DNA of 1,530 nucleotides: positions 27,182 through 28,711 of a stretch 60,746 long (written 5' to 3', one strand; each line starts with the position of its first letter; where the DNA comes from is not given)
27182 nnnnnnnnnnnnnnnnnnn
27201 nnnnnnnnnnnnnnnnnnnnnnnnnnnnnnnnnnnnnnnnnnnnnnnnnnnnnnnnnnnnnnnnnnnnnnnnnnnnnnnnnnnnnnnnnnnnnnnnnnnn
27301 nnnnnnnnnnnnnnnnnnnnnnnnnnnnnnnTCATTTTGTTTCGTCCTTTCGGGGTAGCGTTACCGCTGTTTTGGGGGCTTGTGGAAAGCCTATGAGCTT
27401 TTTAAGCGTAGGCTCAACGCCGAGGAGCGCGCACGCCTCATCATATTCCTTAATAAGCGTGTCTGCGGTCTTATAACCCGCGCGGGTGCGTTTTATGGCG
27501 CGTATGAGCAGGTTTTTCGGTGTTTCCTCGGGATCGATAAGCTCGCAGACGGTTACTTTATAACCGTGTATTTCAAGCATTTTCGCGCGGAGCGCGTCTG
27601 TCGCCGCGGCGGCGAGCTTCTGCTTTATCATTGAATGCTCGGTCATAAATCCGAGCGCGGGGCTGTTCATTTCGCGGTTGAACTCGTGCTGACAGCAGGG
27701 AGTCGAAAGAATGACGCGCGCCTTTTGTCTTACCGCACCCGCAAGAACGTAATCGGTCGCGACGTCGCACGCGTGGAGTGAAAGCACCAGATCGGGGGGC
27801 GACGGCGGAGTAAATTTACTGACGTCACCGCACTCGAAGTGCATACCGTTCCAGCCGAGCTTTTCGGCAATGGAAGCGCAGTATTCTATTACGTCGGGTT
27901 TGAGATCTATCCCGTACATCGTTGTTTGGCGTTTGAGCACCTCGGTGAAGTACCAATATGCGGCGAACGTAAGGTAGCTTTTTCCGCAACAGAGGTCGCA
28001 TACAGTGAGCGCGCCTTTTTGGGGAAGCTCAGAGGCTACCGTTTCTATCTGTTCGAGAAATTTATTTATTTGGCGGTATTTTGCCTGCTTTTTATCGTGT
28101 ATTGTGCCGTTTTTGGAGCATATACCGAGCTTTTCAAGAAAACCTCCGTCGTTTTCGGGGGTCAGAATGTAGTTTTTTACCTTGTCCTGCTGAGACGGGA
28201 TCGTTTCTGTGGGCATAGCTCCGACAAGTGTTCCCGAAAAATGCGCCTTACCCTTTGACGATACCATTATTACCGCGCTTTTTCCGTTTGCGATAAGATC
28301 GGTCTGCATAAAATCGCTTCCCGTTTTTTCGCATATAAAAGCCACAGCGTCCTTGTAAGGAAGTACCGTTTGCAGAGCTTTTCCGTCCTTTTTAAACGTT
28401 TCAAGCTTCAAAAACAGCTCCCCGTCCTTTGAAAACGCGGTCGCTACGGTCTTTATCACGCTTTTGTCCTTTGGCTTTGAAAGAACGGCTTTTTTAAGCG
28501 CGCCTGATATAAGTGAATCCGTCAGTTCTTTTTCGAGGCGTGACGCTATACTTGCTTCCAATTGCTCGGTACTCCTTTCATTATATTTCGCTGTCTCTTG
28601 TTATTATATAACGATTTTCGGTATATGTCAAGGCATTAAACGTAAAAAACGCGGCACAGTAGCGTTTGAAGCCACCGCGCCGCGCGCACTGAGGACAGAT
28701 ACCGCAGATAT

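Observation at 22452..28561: Tightly coupled five-gene operon combining a methyltransferase, an orphan ABC-2 permease, two truncated MutS-like ATPases and a DUF975 membrane protein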

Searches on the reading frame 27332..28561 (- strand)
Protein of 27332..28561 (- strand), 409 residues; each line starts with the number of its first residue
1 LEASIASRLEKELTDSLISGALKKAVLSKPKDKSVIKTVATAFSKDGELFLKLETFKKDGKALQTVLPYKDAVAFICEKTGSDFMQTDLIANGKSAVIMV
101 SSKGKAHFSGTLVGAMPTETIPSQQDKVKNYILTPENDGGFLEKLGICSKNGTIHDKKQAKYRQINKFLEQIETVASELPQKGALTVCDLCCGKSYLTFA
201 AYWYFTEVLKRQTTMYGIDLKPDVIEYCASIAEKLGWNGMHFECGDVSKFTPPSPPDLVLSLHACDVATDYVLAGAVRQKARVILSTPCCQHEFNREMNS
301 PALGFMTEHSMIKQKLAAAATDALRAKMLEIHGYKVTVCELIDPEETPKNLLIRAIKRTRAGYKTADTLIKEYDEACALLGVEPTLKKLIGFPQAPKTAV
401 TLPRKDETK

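Call 3: search_protein_families(library=pfam, proteins=[window:27332-28561:-], max_evalue=0.01)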
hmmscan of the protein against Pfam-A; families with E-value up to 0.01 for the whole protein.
window:27332-28561:- (409 aa): 3 families
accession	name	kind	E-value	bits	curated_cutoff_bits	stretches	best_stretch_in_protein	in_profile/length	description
PF13679.12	Methyltransf_32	-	3.1e-36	124.9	27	1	161-296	2-142/143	Methyltransferase domain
PF13847.12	Methyltransf_31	-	8.7e-12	45.4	27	1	182-270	2-91/145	Methyltransferase domain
PF13649.12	Methyltransf_25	-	5.5e-06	27.4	27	1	187-283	1-92/97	Methyltransferase domain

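Call 4: search_protein_families(library=ncbifam, proteins=[window:27332-28561:-], max_evalue=0.01)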
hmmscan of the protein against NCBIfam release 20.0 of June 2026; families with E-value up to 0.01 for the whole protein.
window:27332-28561:- (409 aa): 1 family
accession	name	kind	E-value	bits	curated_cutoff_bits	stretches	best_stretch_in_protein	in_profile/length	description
TIGR03534.1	RF_mod_PrmC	equivalog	0.0035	16.8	199.1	1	172-260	77-161/253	peptide chain release factor N(5)-glutamine methyltransferase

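Call 6: search_protein_families(library=padloc, proteins=[window:27332-28561:-], max_evalue=0.01)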
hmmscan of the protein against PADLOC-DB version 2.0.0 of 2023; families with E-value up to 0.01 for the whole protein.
window:27332-28561:- (409 aa): 1 family
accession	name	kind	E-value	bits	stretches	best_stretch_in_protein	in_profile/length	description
PDLC04134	mad2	-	1.2e-10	38.9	1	175-365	283-451/492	mads_2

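Call 40: search_solved_structures(query=window:27332-28561:-, max_evalue=0.01)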
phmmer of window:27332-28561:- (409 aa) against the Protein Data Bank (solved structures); distinct sequences matched with E-value up to 0.01: 0.

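Call 47: find_related_loci(query=A2, collection=metagenome_contigs, flank=7000)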
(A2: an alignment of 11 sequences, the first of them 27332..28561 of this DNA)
Query A2 (409 aa) in metagenome_contigs; peptide patterns used: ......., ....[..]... (x = any residue, [..] = any of these).
600 stretches matched a pattern (row limit reached: there are more); 522 encode a relative of the query (tblastn E <= 1e-3); the best 80 are kept; 80 distinct loci.
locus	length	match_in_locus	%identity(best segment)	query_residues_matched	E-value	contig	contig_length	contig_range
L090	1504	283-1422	47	15-391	3e-116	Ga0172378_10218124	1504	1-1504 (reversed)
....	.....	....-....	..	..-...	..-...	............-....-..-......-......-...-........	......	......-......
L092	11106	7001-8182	45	7-390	3e-105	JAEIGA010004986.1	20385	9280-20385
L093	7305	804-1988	44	11-391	4e-103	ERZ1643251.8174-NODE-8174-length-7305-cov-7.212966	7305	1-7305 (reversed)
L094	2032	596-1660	48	21-373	1e-107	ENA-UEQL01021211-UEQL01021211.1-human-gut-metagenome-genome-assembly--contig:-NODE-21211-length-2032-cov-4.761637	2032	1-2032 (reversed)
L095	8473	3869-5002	46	8-390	4e-101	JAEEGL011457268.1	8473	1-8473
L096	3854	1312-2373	48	22-373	2e-100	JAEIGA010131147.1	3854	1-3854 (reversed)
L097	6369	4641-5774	43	11-386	8e-99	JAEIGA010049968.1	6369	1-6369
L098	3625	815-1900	46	2-357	5e-99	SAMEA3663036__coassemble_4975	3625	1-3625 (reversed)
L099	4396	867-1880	46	22-357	7e-98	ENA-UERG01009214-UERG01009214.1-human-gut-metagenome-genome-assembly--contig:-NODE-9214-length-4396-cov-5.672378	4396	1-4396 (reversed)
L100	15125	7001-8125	44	8-390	2e-96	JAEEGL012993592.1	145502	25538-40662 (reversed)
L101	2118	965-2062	44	22-386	6e-101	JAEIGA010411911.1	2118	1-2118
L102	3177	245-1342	46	22-386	2e-97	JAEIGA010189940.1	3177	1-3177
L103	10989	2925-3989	45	6-358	1e-92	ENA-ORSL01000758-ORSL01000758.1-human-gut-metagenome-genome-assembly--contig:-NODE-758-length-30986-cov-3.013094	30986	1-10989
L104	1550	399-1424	46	16-358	2e-98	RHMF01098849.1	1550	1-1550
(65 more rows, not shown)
